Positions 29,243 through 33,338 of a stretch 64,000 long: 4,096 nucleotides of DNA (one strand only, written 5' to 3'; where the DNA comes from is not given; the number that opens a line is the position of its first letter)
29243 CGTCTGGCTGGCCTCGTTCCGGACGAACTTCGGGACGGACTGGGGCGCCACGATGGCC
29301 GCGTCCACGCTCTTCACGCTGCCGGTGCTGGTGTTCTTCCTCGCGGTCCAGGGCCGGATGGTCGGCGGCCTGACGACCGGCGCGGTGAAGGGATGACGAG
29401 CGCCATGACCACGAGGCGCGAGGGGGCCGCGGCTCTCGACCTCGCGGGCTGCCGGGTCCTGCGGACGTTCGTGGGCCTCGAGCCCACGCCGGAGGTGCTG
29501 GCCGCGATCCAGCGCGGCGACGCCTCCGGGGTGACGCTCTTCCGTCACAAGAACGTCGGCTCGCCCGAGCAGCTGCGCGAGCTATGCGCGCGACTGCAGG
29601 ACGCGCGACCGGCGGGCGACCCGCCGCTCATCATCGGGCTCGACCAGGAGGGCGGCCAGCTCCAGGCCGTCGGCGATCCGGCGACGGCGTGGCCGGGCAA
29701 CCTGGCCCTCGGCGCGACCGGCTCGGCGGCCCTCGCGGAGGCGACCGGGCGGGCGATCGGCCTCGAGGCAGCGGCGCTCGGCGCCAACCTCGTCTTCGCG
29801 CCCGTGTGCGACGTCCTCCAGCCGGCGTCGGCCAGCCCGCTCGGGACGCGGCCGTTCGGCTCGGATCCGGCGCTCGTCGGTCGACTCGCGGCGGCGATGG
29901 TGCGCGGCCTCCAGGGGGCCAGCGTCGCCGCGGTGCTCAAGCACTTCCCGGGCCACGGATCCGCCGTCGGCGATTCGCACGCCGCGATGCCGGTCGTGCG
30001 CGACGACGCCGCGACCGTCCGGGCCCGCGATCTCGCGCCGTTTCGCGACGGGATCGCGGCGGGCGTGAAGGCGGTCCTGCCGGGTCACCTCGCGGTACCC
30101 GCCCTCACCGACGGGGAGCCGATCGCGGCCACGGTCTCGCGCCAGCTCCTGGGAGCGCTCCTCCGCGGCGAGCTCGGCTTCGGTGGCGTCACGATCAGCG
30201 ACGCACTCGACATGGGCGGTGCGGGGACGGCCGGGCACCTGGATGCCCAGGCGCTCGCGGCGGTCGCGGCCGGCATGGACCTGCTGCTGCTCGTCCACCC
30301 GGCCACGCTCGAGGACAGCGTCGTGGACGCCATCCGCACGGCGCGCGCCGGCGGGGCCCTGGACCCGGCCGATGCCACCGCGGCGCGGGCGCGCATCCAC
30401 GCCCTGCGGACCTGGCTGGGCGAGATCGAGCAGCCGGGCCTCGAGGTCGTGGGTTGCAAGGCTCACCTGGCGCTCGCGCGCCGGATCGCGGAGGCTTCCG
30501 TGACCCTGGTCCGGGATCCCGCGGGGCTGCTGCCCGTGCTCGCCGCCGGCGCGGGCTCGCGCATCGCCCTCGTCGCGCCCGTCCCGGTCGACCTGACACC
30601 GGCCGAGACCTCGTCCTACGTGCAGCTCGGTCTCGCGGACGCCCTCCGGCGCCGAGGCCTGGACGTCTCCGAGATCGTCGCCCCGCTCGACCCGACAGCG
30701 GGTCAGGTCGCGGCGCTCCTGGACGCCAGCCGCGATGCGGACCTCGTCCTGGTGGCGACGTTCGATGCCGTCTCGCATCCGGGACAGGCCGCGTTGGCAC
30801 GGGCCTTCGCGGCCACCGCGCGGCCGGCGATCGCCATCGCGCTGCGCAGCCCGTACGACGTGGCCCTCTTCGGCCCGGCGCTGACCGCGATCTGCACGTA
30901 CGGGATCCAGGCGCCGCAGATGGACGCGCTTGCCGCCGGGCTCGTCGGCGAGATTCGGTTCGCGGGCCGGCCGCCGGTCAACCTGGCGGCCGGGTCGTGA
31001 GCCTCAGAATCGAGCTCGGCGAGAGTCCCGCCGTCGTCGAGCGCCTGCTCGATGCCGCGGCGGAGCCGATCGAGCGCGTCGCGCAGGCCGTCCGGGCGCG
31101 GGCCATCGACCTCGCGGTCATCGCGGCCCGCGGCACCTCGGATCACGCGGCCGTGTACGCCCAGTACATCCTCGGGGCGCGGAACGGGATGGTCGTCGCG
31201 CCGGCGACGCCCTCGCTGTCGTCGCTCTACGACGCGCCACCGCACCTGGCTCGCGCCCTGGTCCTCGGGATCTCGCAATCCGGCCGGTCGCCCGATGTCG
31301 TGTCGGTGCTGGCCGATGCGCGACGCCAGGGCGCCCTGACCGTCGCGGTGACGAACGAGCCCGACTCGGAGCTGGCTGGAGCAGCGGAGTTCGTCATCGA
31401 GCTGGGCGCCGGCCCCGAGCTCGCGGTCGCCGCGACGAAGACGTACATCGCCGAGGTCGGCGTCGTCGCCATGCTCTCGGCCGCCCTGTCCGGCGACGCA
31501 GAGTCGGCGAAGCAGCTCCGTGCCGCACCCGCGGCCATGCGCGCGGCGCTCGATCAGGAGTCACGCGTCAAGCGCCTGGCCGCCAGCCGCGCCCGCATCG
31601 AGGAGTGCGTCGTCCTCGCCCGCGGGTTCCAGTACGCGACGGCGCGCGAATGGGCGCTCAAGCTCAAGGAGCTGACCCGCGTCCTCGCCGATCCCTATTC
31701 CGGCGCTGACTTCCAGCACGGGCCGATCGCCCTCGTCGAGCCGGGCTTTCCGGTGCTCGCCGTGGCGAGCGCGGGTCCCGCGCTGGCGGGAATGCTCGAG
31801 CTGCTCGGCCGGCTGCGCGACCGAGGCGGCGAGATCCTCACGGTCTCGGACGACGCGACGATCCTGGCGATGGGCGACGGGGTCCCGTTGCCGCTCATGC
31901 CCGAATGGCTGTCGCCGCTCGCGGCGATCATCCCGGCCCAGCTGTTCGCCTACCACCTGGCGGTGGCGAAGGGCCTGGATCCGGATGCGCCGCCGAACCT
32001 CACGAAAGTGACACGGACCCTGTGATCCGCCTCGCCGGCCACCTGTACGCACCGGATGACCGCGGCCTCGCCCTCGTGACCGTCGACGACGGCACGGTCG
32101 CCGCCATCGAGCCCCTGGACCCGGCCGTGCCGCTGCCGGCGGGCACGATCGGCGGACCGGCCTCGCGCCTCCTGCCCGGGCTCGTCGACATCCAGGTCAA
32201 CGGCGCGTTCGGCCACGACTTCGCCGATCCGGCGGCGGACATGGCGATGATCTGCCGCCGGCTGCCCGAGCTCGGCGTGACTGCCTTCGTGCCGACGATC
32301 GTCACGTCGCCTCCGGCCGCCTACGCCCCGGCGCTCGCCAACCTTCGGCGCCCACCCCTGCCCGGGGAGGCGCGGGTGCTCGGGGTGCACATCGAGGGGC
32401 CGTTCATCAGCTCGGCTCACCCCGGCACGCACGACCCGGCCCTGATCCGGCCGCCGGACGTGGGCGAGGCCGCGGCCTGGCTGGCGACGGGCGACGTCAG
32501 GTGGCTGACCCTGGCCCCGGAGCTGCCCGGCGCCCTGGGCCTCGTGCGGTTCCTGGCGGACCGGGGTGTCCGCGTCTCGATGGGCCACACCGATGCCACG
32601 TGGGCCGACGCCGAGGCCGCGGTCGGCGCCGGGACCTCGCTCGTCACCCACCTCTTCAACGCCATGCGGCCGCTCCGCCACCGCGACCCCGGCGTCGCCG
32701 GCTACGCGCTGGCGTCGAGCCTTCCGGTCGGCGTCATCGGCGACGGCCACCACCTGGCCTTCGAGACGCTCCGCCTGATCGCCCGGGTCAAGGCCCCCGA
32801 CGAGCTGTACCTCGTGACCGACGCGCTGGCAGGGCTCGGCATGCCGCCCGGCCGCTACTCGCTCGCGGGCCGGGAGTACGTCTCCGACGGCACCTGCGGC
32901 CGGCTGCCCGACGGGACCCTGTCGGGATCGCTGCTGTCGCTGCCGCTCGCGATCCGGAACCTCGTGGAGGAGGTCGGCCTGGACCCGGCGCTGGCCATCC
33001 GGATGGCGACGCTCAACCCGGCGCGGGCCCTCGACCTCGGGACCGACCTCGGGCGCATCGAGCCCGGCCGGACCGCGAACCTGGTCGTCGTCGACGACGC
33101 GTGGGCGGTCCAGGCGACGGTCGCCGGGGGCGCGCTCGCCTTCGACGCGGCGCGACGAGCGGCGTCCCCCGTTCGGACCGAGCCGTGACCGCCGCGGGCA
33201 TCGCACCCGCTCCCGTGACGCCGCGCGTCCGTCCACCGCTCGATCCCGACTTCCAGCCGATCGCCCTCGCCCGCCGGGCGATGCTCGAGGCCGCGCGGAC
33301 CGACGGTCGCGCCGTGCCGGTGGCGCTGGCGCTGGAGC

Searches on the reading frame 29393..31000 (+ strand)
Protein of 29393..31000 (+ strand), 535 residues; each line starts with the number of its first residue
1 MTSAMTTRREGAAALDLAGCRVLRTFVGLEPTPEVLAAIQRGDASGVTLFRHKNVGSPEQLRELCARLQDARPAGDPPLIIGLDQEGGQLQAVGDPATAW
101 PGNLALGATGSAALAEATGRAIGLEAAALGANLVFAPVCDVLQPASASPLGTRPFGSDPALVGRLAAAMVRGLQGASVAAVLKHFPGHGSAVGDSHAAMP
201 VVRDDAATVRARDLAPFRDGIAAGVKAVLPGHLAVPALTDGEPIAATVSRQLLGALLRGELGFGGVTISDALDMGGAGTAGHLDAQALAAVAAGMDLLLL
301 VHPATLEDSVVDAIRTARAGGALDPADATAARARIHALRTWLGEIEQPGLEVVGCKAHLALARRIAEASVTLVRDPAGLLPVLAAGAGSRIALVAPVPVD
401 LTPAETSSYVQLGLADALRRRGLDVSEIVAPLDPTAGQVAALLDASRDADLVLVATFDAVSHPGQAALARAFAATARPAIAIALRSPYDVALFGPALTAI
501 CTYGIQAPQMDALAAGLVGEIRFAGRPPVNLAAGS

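Call 19: search_protein_families(library=pfam, proteins=[window:29393-31000:+], max_evalue=0.001)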
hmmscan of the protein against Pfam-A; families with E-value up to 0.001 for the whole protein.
window:29393-31000:+ (535 aa): 1 family
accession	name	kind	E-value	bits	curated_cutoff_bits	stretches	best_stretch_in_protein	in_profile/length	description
PF00933.27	Glyco_hydro_3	-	4.2e-65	220.7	27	1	33-334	18-312/316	Glycosyl hydrolase family 3 N terminal domain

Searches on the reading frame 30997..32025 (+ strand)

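Call 19: search_protein_families(library=pfam, proteins=[window:30997-32025:+], max_evalue=0.001)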
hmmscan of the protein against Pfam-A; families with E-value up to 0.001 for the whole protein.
window:30997-32025:+ (342 aa): 2 families
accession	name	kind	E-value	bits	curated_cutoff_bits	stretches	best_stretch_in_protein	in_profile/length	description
PF01380.27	SIS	-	8.9e-27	93.9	25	2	41-160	9-128/131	SIS domain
PF13580.11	SIS_2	-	5.7e-05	23.6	27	0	88-119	106-137/138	SIS domain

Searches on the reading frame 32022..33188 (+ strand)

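Call 19: search_protein_families(library=pfam, proteins=[window:32022-33188:+], max_evalue=0.001)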
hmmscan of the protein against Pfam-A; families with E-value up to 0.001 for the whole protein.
window:32022-33188:+ (388 aa): 2 families
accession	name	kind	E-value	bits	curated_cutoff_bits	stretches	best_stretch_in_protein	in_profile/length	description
PF01979.26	Amidohydro_1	-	1.6e-20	74.1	25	1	50-365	2-324/345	Amidohydrolase family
PF07969.17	Amidohydro_3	-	0.0001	22.4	29.7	1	324-364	411-452/472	Amidohydrolase family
